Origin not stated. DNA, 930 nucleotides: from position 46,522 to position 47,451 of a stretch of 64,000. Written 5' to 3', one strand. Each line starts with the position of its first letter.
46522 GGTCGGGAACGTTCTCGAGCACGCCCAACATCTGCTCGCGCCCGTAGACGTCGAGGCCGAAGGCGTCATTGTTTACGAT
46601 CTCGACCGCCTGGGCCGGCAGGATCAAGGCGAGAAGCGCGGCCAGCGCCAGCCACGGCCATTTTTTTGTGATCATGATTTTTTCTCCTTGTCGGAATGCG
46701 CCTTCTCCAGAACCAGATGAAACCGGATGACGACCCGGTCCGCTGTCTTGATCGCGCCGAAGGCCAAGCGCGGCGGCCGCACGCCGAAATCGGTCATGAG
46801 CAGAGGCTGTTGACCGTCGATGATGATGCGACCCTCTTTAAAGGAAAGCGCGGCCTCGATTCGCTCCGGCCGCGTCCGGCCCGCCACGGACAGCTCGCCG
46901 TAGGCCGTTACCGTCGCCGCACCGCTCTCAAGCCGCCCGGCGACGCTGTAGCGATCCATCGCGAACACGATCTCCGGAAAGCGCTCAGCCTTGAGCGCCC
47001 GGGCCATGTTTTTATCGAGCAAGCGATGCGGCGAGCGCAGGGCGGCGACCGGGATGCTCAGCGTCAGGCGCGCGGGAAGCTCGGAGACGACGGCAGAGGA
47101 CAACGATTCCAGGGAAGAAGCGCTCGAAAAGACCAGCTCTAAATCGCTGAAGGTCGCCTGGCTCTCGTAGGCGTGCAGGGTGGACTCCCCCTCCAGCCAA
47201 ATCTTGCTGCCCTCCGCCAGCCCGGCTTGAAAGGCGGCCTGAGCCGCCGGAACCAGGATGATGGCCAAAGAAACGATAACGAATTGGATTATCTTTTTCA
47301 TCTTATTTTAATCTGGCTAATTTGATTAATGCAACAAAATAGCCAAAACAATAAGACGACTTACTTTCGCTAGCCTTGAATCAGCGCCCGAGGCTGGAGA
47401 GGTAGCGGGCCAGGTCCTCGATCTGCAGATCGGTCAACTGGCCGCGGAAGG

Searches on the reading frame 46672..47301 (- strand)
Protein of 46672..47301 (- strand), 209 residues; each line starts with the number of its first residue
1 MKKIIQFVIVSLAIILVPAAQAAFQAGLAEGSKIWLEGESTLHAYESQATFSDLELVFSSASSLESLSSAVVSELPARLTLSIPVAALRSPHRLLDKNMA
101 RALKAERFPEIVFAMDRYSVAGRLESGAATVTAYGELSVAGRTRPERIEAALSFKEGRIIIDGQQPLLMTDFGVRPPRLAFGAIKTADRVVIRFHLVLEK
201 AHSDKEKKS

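Call 54: find_encoding_contigs(protein=window:46672-47301:-, flank=10000, max_places=1)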
Protein window:46672-47301:- (209 aa): 6 contigs read that carry it; 1 place shown.
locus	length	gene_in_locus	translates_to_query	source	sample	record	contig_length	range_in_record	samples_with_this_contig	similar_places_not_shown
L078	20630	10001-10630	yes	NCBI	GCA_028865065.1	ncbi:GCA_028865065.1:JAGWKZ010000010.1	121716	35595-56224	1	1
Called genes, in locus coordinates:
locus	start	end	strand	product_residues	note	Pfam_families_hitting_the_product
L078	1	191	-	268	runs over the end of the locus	PF00582:Usp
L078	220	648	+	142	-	PF00571:CBS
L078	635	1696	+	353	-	PF04055:Radical_SAM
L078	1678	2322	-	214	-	PF04055:Radical_SAM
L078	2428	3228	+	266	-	PF00027:cNMP_binding, PF13545:HTH_Crp_2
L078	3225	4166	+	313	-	PF03264:Cytochrom_NNT (faint), PF22113:Mtrc-MtrF_II-IV_dom (faint), PF22678:Cytochrom_c_NrfB-like (faint), PF14522:Cytochrome_C7 (faint), PF14537:Cytochrom_c3_2 (weak), PF09699:Paired_CXXCH_1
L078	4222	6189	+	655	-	-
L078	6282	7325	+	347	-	PF05201:GlutR_N, PF01488:Shikimate_DH, PF03807:F420_oxidored (faint)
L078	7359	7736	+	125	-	PF13442:Cytochrome_CBB3, PF00034:Cytochrom_C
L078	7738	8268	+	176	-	PF00355:Rieske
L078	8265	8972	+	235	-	PF00033:Cytochrome_B, PF13631:Cytochrom_B_N_2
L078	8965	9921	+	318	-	PF00032:Cytochrom_B_C, PF00034:Cytochrom_C, PF13442:Cytochrome_CBB3, PF02433:FixO (weak), PF00034:Cytochrom_C, PF13442:Cytochrome_CBB3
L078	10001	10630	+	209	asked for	PF04264:YceI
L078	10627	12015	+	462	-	PF07396:Porin_O_P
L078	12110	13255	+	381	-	PF13188:PAS_8 (weak), PF00512:HisKA (weak), PF02518:HATPase_c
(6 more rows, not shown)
